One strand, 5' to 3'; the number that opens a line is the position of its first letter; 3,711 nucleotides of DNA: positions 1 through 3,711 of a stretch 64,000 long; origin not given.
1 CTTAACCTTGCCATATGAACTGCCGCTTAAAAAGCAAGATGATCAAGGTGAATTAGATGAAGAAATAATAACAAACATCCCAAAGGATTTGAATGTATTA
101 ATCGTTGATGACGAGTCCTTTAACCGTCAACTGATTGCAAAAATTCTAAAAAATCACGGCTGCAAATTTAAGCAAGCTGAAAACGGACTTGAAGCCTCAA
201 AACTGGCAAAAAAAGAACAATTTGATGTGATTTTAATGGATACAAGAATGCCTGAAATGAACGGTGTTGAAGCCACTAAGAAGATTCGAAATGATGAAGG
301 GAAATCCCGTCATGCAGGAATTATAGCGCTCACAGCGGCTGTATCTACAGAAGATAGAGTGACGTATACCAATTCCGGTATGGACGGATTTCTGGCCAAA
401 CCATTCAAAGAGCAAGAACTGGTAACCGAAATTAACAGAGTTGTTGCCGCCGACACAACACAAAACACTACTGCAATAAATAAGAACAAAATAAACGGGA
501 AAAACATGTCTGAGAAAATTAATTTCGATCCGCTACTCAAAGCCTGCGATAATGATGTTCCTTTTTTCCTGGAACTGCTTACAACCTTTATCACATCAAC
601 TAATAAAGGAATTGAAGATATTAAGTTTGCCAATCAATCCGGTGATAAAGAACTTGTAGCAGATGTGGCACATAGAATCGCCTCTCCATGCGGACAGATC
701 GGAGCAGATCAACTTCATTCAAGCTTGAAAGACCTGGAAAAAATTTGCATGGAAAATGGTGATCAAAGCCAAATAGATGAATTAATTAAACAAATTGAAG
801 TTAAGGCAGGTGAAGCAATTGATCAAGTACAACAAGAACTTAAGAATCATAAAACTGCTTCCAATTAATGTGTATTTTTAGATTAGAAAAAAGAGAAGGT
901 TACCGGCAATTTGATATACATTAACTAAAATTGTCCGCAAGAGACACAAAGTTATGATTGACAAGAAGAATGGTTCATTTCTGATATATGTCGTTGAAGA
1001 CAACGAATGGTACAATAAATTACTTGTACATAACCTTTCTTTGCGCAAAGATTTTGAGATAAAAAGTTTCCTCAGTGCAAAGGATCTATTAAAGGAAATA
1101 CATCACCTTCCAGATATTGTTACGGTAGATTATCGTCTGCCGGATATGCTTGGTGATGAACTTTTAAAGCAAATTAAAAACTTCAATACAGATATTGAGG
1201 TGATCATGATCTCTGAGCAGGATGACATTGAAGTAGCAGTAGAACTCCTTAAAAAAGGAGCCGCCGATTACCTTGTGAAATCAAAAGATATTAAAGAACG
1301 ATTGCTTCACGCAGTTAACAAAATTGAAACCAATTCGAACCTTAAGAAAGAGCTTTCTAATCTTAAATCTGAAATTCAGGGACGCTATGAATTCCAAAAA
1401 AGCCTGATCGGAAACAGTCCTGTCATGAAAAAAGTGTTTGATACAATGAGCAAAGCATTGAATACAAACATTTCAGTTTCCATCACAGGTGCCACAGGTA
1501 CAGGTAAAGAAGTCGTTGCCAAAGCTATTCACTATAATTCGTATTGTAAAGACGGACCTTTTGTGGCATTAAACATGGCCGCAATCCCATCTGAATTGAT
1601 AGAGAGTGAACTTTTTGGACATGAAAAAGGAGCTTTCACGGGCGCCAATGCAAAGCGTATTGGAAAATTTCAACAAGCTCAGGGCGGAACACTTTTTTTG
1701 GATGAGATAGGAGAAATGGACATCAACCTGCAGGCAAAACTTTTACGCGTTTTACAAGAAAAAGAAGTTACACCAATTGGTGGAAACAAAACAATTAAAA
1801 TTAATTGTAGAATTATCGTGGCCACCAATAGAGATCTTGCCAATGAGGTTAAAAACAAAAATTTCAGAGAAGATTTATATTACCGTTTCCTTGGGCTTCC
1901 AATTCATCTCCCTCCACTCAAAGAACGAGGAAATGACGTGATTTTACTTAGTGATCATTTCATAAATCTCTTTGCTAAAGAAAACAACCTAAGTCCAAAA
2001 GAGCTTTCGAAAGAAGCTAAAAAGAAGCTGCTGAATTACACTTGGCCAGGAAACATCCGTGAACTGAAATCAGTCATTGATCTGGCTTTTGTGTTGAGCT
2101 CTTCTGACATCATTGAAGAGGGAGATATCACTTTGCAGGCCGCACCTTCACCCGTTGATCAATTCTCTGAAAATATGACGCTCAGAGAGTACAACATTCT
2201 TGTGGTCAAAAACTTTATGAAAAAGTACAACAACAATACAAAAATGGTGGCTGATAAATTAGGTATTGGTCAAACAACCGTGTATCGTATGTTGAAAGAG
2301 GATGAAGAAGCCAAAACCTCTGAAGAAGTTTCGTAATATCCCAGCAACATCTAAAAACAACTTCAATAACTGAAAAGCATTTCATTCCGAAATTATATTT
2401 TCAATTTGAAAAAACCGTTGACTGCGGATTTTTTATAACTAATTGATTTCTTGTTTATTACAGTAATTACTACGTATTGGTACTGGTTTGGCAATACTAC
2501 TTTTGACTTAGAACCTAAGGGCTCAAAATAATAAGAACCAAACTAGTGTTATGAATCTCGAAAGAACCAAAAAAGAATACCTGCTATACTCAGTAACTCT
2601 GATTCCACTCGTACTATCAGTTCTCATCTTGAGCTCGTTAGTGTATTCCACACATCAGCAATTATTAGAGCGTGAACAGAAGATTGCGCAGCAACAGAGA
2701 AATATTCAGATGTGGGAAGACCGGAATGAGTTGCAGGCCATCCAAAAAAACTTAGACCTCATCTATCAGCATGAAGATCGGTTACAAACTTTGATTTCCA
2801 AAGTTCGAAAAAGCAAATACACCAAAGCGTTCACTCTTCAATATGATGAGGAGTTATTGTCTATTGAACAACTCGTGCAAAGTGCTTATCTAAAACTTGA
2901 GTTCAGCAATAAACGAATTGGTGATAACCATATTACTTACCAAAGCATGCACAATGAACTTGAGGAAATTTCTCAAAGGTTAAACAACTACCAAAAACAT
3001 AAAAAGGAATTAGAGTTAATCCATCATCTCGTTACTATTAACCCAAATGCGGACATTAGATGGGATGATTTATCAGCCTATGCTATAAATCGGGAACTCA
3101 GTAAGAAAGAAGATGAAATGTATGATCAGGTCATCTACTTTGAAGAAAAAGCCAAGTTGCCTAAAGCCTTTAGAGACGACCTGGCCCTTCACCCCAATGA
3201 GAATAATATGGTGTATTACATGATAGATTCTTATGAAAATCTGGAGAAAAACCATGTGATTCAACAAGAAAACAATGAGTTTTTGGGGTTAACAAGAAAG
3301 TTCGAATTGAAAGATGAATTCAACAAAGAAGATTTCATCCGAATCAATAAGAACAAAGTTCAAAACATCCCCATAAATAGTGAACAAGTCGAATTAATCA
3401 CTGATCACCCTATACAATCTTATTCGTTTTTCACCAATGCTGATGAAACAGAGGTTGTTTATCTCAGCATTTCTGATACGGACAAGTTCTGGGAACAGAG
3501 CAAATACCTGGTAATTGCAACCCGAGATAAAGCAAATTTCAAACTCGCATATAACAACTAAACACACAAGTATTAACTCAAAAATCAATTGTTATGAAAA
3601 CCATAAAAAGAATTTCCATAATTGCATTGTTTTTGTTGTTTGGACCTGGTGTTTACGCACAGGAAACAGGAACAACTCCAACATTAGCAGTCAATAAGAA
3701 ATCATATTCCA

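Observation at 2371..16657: Three sigma-54-type promoters, each with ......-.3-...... inverted repeats about 75-130 bp upstream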

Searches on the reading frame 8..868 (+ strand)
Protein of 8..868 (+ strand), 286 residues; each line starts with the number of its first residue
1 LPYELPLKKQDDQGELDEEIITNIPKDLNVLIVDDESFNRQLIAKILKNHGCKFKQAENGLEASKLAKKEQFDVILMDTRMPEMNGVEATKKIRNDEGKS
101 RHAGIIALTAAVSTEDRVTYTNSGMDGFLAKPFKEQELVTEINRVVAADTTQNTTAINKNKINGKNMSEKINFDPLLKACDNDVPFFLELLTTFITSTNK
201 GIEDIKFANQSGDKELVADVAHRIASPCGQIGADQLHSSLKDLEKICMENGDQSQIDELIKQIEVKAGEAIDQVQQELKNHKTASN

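Call 18: search_protein_families(library=pfam, proteins=[window:8-868:+], max_evalue=0.001)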
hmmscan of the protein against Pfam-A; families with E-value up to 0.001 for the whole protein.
window:8-868:+ (286 aa): 2 families
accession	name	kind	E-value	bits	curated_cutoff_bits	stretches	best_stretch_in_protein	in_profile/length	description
PF00072.30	Response_reg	-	5.6e-30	104.2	30.2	1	30-142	1-110/111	Response regulator receiver domain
PF01627.28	Hpt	-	2.8e-06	27.9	24.6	1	189-266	1-73/84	Hpt domain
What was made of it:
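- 2..868 (+): C-terminal REC + Hpt part of a hybrid histidine kinase that runs off the window start. It is the presumed cognate kinase of the activator. Pfam Response_reg and Hpt (call 18).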

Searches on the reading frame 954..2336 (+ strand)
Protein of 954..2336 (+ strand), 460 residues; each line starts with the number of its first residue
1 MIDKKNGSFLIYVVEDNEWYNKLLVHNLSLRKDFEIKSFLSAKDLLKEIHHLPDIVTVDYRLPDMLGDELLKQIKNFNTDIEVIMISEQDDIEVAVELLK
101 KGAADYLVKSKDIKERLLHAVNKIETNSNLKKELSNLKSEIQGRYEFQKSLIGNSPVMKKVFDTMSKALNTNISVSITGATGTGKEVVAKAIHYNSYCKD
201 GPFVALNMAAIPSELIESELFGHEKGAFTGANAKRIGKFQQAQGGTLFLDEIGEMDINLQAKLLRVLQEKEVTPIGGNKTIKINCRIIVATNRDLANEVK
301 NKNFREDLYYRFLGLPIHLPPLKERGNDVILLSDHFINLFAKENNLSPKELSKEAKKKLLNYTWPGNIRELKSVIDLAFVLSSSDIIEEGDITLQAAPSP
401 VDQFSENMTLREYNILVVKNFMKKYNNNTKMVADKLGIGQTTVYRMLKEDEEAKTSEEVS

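Call 10: search_protein_families(library=pfam, proteins=[window:954-2336:+], max_evalue=0.01)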
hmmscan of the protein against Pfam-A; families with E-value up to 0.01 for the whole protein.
window:954-2336:+ (460 aa): 10 families
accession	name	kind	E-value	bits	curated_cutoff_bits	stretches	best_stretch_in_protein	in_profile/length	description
PF00158.32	Sigma54_activat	-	9.8e-70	234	20.2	1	151-317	1-167/168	Sigma-54 interaction domain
PF14532.12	Sigma54_activ_2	-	3.1e-22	79.7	25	1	152-322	1-138/138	Sigma-54 interaction domain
PF25601.1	AAA_lid_14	-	1.7e-20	73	27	1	323-396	1-74/87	AAA+ ATPase lid domain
PF00072.30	Response_reg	-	2.6e-18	66.6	30.2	1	11-119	1-108/111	Response regulator receiver domain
PF07724.20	AAA_2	-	2.4e-06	28.1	27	1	173-303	4-135/166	AAA domain (Cdc48 subfamily)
PF07728.20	AAA_5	-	2.5e-06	28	22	1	176-312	3-139/139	AAA domain (dynein-related subfamily)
PF13309.12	HTH_22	-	0.00013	22.4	29.6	0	430-448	45-63/63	HTH domain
PF00004.35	AAA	-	0.00015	22.7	21.2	1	177-304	3-119/131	ATPase family associated with various cellular activities (AAA)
PF01078.27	Mg_chelatase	-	0.00078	19.3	20.3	0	230-293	93-158/207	Magnesium chelatase, subunit ChlI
PF20720.3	nSTAND3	-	0.0017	18.5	27.2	0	157-197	2-42/155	Novel STAND NTPase 3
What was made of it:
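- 954..2336 (+): NtrC-type response-regulator enhancer-binding protein (REC, AAA+ with GAFTGA, Fis-type HTH with helix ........). Pfam Sigma54_activat 9.8e-70, Response_reg, AAA_lid_14 (call 10).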

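Call 12: find_related_loci(query=window:954-2336:+, collection=genome_contigs, flank=10000)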
Query window:954-2336:+ (460 aa) in genome_contigs; peptide patterns used: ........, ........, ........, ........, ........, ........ (x = any residue, [..] = any of these).
347 stretches matched a pattern; 149 encode a relative of the query (tblastn E <= 1e-3); the best 80 are kept; 80 distinct loci.
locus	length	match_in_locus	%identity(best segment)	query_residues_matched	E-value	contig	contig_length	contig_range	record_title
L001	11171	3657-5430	67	5-451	0e+0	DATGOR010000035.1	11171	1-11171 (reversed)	MAG TPA_asm: Vicingaceae bacterium isolate SMAG_U10374 k141_4471232, whole genome shotgun sequence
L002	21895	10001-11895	67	1-451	0e+0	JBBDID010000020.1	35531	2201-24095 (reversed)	MAG: Crocinitomicaceae bacterium isolate LejiaA_38_25 Lejia_A_1896_length_35531_cov_16, whole genome shotgun sequence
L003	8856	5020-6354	66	8-452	0e+0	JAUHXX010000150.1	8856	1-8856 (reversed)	MAG: Bacteroidia bacterium isolate 3_bin.27 NODE_9351_length_8856_cov_0.943178, whole genome shotgun sequence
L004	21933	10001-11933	65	1-452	0e+0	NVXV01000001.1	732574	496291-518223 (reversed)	MAG: Fluviicola sp. isolate NORP2 Contig_source1383C_3, whole genome shotgun sequence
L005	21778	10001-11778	65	5-454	0e+0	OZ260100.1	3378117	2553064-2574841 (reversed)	MAG: Vicingaceae bacterium isolate K1488-mx-bin03 genome assembly, chromosome: 1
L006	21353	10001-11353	62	2-452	0e+0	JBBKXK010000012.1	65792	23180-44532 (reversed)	MAG: Vicingaceae bacterium isolate metabat_bins.159 k119_751085, whole genome shotgun sequence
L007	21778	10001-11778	65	5-454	0e+0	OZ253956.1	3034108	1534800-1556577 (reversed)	MAG: Vicingaceae bacterium isolate 46683767-01c6-455e-94b2-b5cb87c916ac genome assembly, chromosome: 1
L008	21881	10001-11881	63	4-452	0e+0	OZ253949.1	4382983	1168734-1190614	MAG: Parvicellaceae bacterium isolate 06e1b965-8529-4e92-b1e1-f71056b100d9 genome assembly, chromosome: 1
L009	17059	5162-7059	64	3-451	0e+0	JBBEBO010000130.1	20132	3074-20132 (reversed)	MAG: Brumimicrobium sp. isolate LejiaF_34_24 Lejia_F_3873_length_20132_cov_16, whole genome shotgun sequence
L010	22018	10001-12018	63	2-449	0e+0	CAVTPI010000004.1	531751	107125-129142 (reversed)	MAG: Crocinitomicaceae bacterium isolate MFD03250.bin.3.55 genome assembly, contig: contig_21174, whole genome shotgun s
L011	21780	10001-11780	65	5-454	0e+0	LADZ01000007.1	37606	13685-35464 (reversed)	MAG: Flavobacteriales bacterium BRH_c54 BRHa_1006826, whole genome shotgun sequence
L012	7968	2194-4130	64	6-452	0e+0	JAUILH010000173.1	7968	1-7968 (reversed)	MAG: Bacteroidia bacterium isolate Co_bin.40 NODE_51329_length_7968_cov_1.262977, whole genome shotgun sequence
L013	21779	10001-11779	65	5-454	0e+0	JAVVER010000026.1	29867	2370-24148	MAG: Vicingaceae bacterium isolate TamC13-26 NODE_1292_length_29867_cov_7.314638, whole genome shotgun sequence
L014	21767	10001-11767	65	9-454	0e+0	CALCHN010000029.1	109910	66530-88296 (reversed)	MAG TPA_asm: uncultured Flavobacteriales bacterium isolate SRR6425777_bin.63_CONCOCT_v1.1_MAG genome assembly, contig: E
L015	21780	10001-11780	64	5-454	0e+0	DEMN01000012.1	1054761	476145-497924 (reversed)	MAG TPA_asm: Flavobacteriales bacterium UBA2669 UBA2669_contig_122, whole genome shotgun sequence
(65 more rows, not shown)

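Call 30: find_encoding_contigs(protein=window:954-2336:+, flank=10000, max_places=4)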
Protein window:954-2336:+ (460 aa): no gene with exactly this product is on record in the collection.
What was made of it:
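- Tried and rejected: Not on record (call 30).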

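Call 33: search_protein_families(library=pfam, proteins=[L005:7112-7540:+, L005:7559-9994:+, L005:11380-11799:+, L005:12437-13126:+, L005:13148-14110:+, L005:14319-15221:+, L005:16086-16631:+, L005:16684-17424:+, L005:17583-17990:+, L005:17994-21611:+], max_evalue=0.01)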
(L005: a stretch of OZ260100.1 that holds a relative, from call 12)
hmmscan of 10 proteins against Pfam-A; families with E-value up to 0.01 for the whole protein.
L005:7112-7540:+ (142 aa): 0 families

L005:7559-9994:+ (811 aa): 6 families
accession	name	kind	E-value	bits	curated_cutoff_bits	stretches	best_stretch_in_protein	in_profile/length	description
PF00072.30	Response_reg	-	1.7e-28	99.5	30.2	1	562-675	1-110/111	Response regulator receiver domain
PF02518.31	HATPase_c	-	3.1e-28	98.9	26.4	1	418-530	1-107/111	Histidine kinase-, DNA gyrase B-, and HSP90-like ATPase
PF00512.31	HisKA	-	7.1e-20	71.3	26.9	1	307-371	2-66/66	His Kinase A (phospho-acceptor) domain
PF05227.19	CHASE3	-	3.6e-08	33.8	28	1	52-137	14-99/138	CHASE3 domain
PF01627.28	Hpt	-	9.8e-08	32.6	24.6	1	719-798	1-79/84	Hpt domain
PF13589.12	HATPase_c_3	-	6.1e-05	23.5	25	1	425-507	5-84/137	Histidine kinase-, DNA gyrase B-, and HSP90-like ATPase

L005:11380-11799:+ (139 aa): 2 families
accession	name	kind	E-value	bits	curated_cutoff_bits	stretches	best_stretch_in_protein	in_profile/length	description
PF00072.30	Response_reg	-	9.3e-11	42.3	30.2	1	8-121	1-102/111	Response regulator receiver domain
PF02429.20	PCP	-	0.00012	22.9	22.3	0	94-137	77-120/145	Peridinin-chlorophyll A binding protein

L005:12437-13126:+ (229 aa): 2 families
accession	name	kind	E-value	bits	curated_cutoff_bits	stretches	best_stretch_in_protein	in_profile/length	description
PF13568.12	OMP_b-brl_2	-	2.5e-14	54.2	27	1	27-200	1-165/175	Outer membrane protein beta-barrel domain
PF13505.12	OMP_b-brl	-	3.1e-12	47.5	28.7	1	15-229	2-175/175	Outer membrane protein beta-barrel domain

L005:13148-14110:+ (320 aa): 1 family
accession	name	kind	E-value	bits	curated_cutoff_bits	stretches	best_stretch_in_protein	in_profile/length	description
PF04102.17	SlyX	-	0.00022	22.2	30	1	105-160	2-57/67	SlyX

L005:14319-15221:+ (300 aa): 10 families
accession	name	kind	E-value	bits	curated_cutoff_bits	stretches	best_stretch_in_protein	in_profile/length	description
PF00326.27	Peptidase_S9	-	3.8e-19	69.5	22.6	1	125-299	33-211/213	Prolyl oligopeptidase family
PF20434.5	BD-FAE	-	3.4e-11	43.5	26.8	1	74-261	3-215/215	BD-FAE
PF01738.24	DLH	-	8.2e-09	35.8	21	1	231-285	139-194/217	Dienelactone hydrolase family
PF05448.18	AXE1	-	2.9e-05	23.4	21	0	116-181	138-203/321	Acetyl xylan esterase (AXE1)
PF02129.25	Peptidase_S15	-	0.00013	22.2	23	1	75-191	9-133/262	X-Pro dipeptidyl-peptidase (S15 family)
PF03959.19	FSH1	-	0.00014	22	21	1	129-285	78-207/211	Serine hydrolase (FSH1)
PF07224.18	Chlorophyllase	-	0.00037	19.8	26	1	74-182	32-147/301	Chlorophyllase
PF12740.14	PETase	-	0.00081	19.3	28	1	107-188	72-158/263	PET hydrolase-like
PF12146.15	Hydrolase_4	-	0.0017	18.2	27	0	136-188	60-110/239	Serine aminopeptidase, S33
PF00561.26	Abhydrolase_1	-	0.0067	16.6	25.8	0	223-280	189-241/245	alpha/beta hydrolase fold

L005:16086-16631:+ (181 aa): 1 family
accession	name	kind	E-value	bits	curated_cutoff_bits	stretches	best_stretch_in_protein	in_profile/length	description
PF14321.11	DUF4382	-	6.6e-30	104.5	25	1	29-171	1-136/136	Domain of unknown function (DUF4382)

L005:16684-17424:+ (246 aa): 1 family
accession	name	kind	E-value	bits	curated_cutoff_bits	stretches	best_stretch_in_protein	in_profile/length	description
PF13574.12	Reprolysin_2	-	0.0035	17.7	27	1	137-216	87-175/195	Metallo-peptidase family M12B Reprolysin-like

L005:17583-17990:+ (135 aa): 0 families

L005:17994-21611:+ (1205 aa): 3 families
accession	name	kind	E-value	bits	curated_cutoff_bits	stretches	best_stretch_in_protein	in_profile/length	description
PF23759.1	GBD_T9SS_assoc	-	7.9e-20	71.7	27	3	26-147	3-116/116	Galactose binding domain-like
PF13585.12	CHU_C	-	2.5e-16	60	27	1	1120-1194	3-77/86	CHU_C Type IX secretion signal domain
PF19081.6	Ig_7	-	2.4e-15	57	27.3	3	757-826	1-84/84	Ig-like domain CHU_C associated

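Call 40: search_protein_families(library=ncbifam, proteins=[window:954-2336:+, L005:7559-9994:+, L005:7112-7540:+], max_evalue=0.01)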
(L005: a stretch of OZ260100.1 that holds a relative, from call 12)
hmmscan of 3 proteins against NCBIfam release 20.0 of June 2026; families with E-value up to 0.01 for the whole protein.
window:954-2336:+ (460 aa): 83 families (the best 25 are shown)
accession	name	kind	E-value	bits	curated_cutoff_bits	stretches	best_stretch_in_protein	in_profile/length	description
TIGR01818.1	ntrC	equivalog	3.7e-116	388.7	558.6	1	11-425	1-411/463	nitrogen regulation protein NR(I)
NF008469.0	PRK11361.1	equivalog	1.7e-110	369.9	714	1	11-407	7-400/461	acetoacetate metabolism transcriptional regulator AtoC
TIGR02915.1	PEP_resp_reg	equivalog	2.8e-105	352.7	502.6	1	12-449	2-441/445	PEP-CTERM-box response regulator transcription factor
NF049963.1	RespRegFlgRCampy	domain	1.8e-103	346.7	750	1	11-397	3-382/429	fla regulon two-component system response regulator FlgR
NF041946.1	LuxO_transreg_Vib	equivalog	1.4e-102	343.9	800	1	34-414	21-393/463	quorum-sensing sigma-54 dependent transcriptional regulator LuxO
TIGR01817.1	nifA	equivalog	4.8e-101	339.1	528.85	1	119-415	165-461/534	nif-specific transcriptional activator NifA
NF041552.1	TF_PrdR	equivalog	3.5e-97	326.1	795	1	62-449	179-575/577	sigma-54 dependent transcriptional regulator PrdR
NF003451.0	PRK05022.1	equivalog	2.3e-93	313.7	476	1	109-402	150-442/512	nitric oxide reductase transcriptional regulator NorR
NF007689.0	PRK10365.1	equivalog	5e-93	312.3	760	1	32-444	28-436/441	sigma-54-dependent response regulator transcription factor ZraR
NF008176.1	PRK10923.1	equivalog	5.3e-93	312.1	620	1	11-403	6-392/469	nitrogen regulation protein NR(I)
NF050807.1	TransRegFlbDCaul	equivalog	1.9e-92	310.5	750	1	70-399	60-368/454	sigma-54-dependent transcriptional regulator FlbD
NF011695.0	PRK15115.1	equivalog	3.7e-87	292.9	763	1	11-451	9-437/445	two-component system response regulator GlrR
NF051870.1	NAssimRespRegNtrX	equivalog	6.5e-86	289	600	1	13-403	6-387/452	nitrogen assimilation response regulator NtrX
NF038308.1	RNA_repair_RtcR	equivalog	9e-85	285.5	650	1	92-393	123-433/530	RNA repair transcriptional activator RtcR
TIGR02329.1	propionate_PrpR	equivalog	9.6e-78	262.1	499.2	1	132-448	196-525/526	propionate catabolism operon regulatory protein PrpR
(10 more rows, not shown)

L005:7559-9994:+ (811 aa): 136 families (the best 25 are shown)
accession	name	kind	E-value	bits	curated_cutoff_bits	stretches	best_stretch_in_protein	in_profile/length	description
NF008318.0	PRK11107.1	equivalog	6.7e-113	378.5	890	2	293-536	279-522/920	two-component sensor histidine kinase BarA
NF041947.1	LuxQ_Vibrio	equivalog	4.1e-98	329.3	1200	1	294-676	459-836/843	quorum-sensing autoinducer 2 sensor kinase/phosphatase LuxQ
TIGR02956.1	TMAO_torS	equivalog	1.5e-90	304.6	676.5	1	294-795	451-958/967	TMAO reductase system sensor histidine kinase/response regulator TorS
NF045901.1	HisKinLetSLeg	equivalog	1.3e-80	271.6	1650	2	295-532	281-518/906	two-component system sensor histidine kinase LetS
NF008302.0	PRK11091.1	equivalog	2.4e-78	264.1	838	1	294-808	270-773/779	aerobic respiration two-component sensor histidine kinase ArcB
NF011874.0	PRK15347.1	equivalog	1.4e-77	261.6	852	2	291-530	382-612/921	two component system sensor kinase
NF008099.0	PRK10841.1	equivalog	1.4e-68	231.5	920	2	286-530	449-688/949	two-component system sensor histidine kinase RcsC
NF038297.2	hybrid_HK_HrmK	equivalog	5.7e-61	206.9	725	1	183-672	110-601/607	hybrid histidine kinase/response regulator HrmK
NF007420.1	PRK09959.1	equivalog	7.4e-61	205.9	1995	1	291-782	696-1167/1197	acid-sensing system histidine kinase EvgS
NF008543.0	PRK11466.1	equivalog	9.6e-54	182.5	982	1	294-781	431-889/914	TMAO reductase system sensor histidine kinase/response regulator TorS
NF046044.1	PnpS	equivalog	1.5e-51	175.7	400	1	164-528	36-387/390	two-component system histidine kinase PnpS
NF041832.1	near_NosP_CTERM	subfamily_domain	1.6e-49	168.9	400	1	305-675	5-366/370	NahK/ErcS family hybrid sensor histidine kinase/response regulator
NF041880.1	EPS_EpsF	equivalog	2.8e-44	151.5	900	2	305-525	272-484/492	response regulator EpsF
NF050805.1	CellDivHKDivJCaul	equivalog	6.3e-44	150.1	1000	1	285-530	276-518/531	cell cycle sensor histidine kinase DivJ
NF041210.1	his_kin_PieS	equivalog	2.9e-43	148.6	850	1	291-530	234-468/474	two component system sensor histidine kinase PieS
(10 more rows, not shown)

L005:7112-7540:+ (142 aa): 0 families
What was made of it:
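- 954..2336 (+): Below every NCBIfam equivalog cutoff (call 40).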

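Call 41: search_solved_structures(query=window:954-2336:+, max_evalue=1e-20)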
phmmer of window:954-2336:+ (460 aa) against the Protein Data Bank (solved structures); distinct sequences matched with E-value up to 1e-20: 35.
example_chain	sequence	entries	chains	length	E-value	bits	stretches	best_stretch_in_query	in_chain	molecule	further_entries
4l4u_A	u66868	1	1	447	2.4e-87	297.1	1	10-449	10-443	Transcriptional regulator (NtrC family)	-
1ny5_A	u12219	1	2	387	5.3e-82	279.5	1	11-393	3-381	transcriptional regulator (NtrC family)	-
5ep0_A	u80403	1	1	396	8e-80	272.3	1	43-398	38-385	Putative repressor protein luxO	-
3dzd_A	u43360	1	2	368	1.9e-77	264.5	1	37-388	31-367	Transcriptional regulator (NtrC family)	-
9qq6_C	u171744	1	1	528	8.2e-77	262.4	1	119-394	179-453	Nif-specific regulatory protein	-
1ojl_A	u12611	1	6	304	8.9e-73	249.1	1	151-445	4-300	TRANSCRIPTIONAL REGULATORY PROTEIN ZRAR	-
4ly6_A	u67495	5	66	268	4.6e-67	230.3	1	149-393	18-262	Transcriptional regulator (NtrC family)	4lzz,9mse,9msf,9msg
1ny6_A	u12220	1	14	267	4.9e-67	230.2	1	149-393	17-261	transcriptional regulator (NtrC family)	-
4qhs_A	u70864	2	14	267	6.2e-67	229.8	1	161-395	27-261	Flagellar regulatory protein C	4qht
8pb9_D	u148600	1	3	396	6.6e-67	229.7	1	69-392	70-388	Transcriptional regulator FleQ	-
8p53_C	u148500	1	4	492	8.4e-67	229.4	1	69-393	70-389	Transcriptional regulator FleQ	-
6jdi_A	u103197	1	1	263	1.2e-66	228.9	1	149-392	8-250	Nitrogen assimilation regulatory protein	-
6iy8_A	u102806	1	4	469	3.3e-66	227.5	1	128-383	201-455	Positive regulator CapR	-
3m0e_A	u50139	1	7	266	3.5e-66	227.4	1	150-393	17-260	Transcriptional regulator (NtrC family)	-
6lua_A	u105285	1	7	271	4.4e-66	227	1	161-395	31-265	Flagellar regulatory protein C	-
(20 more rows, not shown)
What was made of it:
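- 954..2336 (+): Best solved relative is Aquifex NtrC4, 4l4u, 2.4e-87 (call 41).
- Closest known: Aquifex aeolicus NtrC4 / NtrC1. Same: The closest solved structures over the full length (E 2.4e-87 and 5.3e-82, call 41), with the same three-domain layout.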

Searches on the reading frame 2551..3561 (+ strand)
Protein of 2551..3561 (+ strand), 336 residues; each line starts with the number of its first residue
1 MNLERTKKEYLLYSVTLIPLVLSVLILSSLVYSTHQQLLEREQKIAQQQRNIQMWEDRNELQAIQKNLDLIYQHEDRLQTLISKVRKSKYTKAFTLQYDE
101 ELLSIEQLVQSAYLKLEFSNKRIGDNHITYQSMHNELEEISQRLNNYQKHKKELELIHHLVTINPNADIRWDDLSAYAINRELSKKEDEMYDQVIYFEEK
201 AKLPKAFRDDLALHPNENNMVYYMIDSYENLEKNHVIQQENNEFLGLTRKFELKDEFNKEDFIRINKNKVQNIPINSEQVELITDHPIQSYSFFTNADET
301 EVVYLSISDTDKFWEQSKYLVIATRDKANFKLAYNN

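Call 10: search_protein_families(library=pfam, proteins=[window:2551-3561:+], max_evalue=0.01)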
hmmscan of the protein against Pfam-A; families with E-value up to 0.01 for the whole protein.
window:2551-3561:+ (336 aa): 0 families

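Call 40: search_protein_families(library=ncbifam, proteins=[window:2551-3561:+], max_evalue=0.01)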
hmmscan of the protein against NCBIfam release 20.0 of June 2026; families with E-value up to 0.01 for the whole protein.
window:2551-3561:+ (336 aa): 1 family
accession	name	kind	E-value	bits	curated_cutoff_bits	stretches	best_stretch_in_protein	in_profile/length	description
NF052320.1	Cbp1_fam_LP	subfamily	9.2e-23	81.1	90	1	19-322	7-285/286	Cbp1 family collagen-binding glycoprotein adhesin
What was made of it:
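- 2551..3561 (+): P1 gene 1: N-terminally anchored coiled-coil protein, a distant Cbp1-family relative. NCBIfam Cbp1_fam_LP 9.2e-23, 81 bits against a cutoff of 90 (call 40).
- On Cbp1 family adhesin (NCBIfam NF052320; B. fragilis BF0586): The protein at 2551-3561 scores 81.1 bits against a cutoff of 90 (call 40).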
